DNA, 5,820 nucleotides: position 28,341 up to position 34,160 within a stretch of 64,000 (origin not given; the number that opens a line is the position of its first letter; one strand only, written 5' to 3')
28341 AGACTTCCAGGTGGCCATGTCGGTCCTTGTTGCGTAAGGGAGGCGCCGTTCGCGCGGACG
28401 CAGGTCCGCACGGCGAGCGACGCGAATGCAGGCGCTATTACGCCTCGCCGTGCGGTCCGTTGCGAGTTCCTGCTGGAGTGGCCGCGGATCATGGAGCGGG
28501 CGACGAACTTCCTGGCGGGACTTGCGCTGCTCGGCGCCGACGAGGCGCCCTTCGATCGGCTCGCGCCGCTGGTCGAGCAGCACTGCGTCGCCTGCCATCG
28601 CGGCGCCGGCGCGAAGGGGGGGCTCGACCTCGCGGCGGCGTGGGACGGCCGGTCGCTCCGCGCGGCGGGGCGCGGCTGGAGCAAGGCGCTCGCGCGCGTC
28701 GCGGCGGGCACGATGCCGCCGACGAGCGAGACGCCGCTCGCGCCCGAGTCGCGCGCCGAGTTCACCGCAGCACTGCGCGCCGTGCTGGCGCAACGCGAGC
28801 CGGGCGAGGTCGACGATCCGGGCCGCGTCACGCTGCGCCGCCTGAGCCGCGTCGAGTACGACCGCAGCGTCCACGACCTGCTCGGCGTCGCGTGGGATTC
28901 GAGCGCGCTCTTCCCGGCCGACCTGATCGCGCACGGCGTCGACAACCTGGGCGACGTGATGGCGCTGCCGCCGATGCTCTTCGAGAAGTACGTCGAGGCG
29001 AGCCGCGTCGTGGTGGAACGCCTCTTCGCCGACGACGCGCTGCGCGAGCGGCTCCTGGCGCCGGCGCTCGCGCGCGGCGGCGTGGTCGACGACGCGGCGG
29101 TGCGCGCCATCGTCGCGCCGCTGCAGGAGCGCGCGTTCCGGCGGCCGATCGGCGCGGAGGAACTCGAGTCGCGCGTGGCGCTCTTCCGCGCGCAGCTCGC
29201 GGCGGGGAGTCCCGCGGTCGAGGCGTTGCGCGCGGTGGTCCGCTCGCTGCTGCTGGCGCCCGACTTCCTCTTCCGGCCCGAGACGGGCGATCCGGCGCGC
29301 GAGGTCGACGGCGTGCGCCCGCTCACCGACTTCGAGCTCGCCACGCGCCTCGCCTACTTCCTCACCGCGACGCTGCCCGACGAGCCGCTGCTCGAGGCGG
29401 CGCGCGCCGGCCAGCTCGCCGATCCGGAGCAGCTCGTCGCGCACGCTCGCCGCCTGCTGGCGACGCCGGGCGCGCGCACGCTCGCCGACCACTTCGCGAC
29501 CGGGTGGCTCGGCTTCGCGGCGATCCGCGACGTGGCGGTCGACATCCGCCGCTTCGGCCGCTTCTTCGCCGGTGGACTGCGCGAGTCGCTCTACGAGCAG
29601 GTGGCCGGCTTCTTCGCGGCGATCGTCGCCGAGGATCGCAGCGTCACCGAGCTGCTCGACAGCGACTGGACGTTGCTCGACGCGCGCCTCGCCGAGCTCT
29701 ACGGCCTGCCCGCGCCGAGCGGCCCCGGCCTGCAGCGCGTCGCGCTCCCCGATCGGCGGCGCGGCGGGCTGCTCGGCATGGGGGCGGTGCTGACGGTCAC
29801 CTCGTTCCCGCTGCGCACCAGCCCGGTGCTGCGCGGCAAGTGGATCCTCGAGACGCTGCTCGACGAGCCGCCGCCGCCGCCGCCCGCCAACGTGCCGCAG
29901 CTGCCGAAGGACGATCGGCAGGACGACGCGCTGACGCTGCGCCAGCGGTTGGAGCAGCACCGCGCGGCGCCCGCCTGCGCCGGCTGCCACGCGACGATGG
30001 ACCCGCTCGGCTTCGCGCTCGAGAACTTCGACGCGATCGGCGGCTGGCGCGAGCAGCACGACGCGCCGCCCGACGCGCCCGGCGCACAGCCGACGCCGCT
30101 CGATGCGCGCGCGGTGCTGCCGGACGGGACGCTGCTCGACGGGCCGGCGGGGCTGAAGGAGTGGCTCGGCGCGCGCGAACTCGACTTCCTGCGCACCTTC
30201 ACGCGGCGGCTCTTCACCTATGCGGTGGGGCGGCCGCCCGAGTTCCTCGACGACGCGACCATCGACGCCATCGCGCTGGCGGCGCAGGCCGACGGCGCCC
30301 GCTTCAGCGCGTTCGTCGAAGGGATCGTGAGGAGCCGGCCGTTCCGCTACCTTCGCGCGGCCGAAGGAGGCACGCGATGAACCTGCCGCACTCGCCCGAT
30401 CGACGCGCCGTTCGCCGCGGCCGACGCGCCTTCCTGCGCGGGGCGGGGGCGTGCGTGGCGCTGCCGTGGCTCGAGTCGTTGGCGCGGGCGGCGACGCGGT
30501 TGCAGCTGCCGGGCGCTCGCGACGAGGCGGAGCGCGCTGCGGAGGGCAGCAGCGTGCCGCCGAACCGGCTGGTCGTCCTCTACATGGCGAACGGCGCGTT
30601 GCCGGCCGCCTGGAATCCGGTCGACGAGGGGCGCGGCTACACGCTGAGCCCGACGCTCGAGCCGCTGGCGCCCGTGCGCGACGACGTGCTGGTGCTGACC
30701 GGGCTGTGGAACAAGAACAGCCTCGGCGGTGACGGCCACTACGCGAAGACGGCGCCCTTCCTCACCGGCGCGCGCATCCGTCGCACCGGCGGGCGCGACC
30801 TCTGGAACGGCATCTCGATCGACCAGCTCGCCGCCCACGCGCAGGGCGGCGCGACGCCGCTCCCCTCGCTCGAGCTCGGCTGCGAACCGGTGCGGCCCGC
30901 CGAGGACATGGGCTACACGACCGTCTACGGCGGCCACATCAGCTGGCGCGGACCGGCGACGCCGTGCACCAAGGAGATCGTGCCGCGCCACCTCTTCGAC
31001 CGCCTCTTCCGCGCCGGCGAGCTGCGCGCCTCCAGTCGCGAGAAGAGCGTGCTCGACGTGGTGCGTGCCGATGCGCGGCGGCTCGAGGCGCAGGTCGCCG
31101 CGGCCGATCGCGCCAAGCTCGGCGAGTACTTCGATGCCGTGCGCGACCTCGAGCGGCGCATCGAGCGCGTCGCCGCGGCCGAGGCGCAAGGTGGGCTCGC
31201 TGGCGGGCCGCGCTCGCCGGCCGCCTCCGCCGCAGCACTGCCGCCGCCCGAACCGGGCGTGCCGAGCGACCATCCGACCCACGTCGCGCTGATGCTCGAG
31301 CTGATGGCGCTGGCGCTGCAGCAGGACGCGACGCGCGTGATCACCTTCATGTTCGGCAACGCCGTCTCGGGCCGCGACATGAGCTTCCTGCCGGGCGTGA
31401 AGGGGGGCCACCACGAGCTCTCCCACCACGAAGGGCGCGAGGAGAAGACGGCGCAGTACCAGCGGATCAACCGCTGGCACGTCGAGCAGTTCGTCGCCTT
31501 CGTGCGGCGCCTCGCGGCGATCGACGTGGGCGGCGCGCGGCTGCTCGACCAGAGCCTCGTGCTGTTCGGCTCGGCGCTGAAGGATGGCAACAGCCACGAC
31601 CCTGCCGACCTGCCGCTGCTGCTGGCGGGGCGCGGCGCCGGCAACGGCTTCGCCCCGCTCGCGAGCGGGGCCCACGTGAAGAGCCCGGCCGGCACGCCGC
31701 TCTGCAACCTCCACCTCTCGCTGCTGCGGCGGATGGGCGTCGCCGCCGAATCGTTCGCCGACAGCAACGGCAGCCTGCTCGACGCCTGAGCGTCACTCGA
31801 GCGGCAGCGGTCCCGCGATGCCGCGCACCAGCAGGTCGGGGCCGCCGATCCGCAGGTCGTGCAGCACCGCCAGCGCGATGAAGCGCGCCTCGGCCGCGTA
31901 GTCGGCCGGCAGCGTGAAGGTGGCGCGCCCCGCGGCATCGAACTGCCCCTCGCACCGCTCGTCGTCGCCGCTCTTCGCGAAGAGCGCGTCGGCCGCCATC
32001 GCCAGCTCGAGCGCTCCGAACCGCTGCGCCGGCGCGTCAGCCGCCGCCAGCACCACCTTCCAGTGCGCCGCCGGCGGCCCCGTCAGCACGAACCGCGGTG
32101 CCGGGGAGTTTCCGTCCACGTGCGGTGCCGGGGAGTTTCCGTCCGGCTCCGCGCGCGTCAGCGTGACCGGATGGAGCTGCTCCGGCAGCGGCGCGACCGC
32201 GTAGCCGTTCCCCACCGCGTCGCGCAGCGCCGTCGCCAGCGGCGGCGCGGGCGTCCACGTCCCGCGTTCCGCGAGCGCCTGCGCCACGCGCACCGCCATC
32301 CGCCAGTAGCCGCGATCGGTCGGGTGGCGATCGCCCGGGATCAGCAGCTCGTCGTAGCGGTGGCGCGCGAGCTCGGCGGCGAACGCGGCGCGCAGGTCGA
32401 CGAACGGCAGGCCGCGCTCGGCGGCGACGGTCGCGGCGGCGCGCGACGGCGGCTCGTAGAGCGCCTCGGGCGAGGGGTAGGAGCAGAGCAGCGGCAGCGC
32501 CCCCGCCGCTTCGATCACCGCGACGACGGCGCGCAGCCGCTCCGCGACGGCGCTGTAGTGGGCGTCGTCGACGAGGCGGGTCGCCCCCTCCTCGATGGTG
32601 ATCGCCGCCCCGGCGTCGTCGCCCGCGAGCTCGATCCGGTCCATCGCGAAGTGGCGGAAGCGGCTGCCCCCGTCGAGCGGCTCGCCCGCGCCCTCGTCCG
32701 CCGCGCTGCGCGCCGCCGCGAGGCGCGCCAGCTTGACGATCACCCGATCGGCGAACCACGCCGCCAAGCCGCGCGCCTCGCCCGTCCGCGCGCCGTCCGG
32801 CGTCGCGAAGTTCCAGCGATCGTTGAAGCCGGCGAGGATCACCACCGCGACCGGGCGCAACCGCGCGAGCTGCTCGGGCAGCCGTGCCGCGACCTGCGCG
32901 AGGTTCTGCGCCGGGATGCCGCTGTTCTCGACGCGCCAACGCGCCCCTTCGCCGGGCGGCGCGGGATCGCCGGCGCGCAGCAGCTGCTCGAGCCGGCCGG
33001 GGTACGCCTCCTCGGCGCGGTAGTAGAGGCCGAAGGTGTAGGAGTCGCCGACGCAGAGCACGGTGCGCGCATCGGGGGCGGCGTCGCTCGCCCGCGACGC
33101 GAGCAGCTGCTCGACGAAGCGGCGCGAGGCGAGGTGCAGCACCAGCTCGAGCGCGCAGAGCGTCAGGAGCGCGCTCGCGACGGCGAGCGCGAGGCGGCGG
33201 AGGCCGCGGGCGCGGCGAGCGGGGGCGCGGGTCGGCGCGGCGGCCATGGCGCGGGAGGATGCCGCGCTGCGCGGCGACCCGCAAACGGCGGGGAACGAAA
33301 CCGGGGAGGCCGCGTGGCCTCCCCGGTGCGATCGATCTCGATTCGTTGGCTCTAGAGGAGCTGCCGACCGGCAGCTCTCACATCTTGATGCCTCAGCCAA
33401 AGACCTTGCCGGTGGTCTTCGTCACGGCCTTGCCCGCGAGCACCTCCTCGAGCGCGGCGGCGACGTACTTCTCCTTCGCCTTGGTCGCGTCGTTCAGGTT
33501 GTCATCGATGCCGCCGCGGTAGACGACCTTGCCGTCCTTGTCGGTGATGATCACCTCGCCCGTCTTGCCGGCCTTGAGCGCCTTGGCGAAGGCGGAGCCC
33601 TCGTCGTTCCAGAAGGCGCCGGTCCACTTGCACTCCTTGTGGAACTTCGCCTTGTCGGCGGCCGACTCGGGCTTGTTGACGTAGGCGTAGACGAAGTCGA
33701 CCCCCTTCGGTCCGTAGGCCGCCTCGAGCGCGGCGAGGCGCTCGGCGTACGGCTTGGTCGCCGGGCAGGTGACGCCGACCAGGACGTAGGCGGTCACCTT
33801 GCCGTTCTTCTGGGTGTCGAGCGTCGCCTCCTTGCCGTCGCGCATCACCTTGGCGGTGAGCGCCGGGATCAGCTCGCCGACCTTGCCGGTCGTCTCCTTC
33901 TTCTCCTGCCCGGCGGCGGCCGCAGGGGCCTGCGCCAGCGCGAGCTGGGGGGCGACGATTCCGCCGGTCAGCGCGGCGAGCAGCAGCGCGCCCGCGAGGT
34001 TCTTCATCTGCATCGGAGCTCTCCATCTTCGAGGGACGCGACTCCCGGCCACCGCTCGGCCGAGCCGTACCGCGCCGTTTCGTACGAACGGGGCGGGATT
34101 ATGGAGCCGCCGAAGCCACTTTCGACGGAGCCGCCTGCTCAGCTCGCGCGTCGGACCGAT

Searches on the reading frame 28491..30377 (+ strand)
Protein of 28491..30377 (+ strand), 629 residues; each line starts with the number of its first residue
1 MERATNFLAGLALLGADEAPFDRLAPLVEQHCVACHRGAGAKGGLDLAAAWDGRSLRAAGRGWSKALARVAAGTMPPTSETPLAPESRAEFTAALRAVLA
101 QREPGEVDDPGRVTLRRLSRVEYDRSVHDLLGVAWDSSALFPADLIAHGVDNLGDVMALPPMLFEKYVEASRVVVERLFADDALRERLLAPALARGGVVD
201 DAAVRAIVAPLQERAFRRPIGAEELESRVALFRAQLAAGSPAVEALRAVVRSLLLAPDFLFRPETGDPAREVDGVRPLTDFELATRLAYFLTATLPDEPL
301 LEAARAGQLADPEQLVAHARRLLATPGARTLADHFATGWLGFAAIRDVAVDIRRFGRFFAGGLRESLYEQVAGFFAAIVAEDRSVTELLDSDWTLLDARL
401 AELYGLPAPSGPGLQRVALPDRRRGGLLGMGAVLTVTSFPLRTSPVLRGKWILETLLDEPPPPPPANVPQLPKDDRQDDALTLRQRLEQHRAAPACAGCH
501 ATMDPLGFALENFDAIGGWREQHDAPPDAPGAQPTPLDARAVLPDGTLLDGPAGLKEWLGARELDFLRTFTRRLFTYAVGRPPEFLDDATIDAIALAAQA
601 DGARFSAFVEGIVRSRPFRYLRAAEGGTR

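Call 42: search_protein_families(library=pfam, proteins=[window:28491-30377:+], max_evalue=0.001)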
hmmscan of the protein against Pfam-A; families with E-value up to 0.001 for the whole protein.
window:28491-30377:+ (629 aa): 6 families
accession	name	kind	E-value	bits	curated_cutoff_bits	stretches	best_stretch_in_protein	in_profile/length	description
PF07627.16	PSCyt3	-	1.9e-36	124.7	27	1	424-522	1-97/98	Protein of unknown function (DUF1588)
PF07631.16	PSD4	-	2e-34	119.3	23.3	1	278-406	1-128/128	Protein of unknown function (DUF1592)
PF07624.16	PSD2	-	3.9e-21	75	25.8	1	545-618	1-74/74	Protein of unknown function (DUF1585)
PF07626.16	PSD3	-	1.9e-16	60.7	23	1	116-179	1-64/65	Protein of unknown function (DUF1587)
PF07637.16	PSD5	-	6.1e-13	49.3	34.2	1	204-264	2-62/62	Protein of unknown function (DUF1595)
PF13442.11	Cytochrome_CBB3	-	2.6e-05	24.9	27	0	22-80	4-53/68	Cytochrome C oxidase, cbb3-type, subunit III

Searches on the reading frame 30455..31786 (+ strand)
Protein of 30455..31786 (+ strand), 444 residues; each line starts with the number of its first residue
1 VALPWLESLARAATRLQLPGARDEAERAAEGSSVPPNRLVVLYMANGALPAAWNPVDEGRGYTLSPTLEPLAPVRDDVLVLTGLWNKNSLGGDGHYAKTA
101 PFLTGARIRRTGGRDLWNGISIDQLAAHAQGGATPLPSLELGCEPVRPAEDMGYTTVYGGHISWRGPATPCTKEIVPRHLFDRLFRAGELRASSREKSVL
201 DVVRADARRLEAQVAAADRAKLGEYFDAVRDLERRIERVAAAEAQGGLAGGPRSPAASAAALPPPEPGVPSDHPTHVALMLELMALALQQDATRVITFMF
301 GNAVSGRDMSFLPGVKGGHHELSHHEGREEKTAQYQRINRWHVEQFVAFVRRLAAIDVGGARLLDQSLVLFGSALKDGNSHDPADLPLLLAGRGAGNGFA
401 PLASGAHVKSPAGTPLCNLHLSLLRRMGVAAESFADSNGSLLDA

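Call 42: search_protein_families(library=pfam, proteins=[window:30455-31786:+], max_evalue=0.001)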
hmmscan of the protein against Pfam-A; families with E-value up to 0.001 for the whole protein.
window:30455-31786:+ (444 aa): 1 family
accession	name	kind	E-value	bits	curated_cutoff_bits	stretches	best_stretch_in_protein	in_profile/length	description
PF07586.16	HXXSHH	-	5.2e-99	332.1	30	1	38-346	1-306/307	Protein of unknown function (DUF1552)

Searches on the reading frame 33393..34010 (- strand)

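Call 42: search_protein_families(library=pfam, proteins=[window:33393-34010:-], max_evalue=0.001)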
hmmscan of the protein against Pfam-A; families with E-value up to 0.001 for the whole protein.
window:33393-34010:- (205 aa): 2 families
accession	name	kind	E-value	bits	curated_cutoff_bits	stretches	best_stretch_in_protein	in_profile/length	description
PF08534.16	Redoxin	-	2.1e-11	44.3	26.6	1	43-171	1-137/148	Redoxin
PF00578.27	AhpC-TSA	-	2.4e-05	24.7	26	1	44-164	1-123/124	AhpC/TSA family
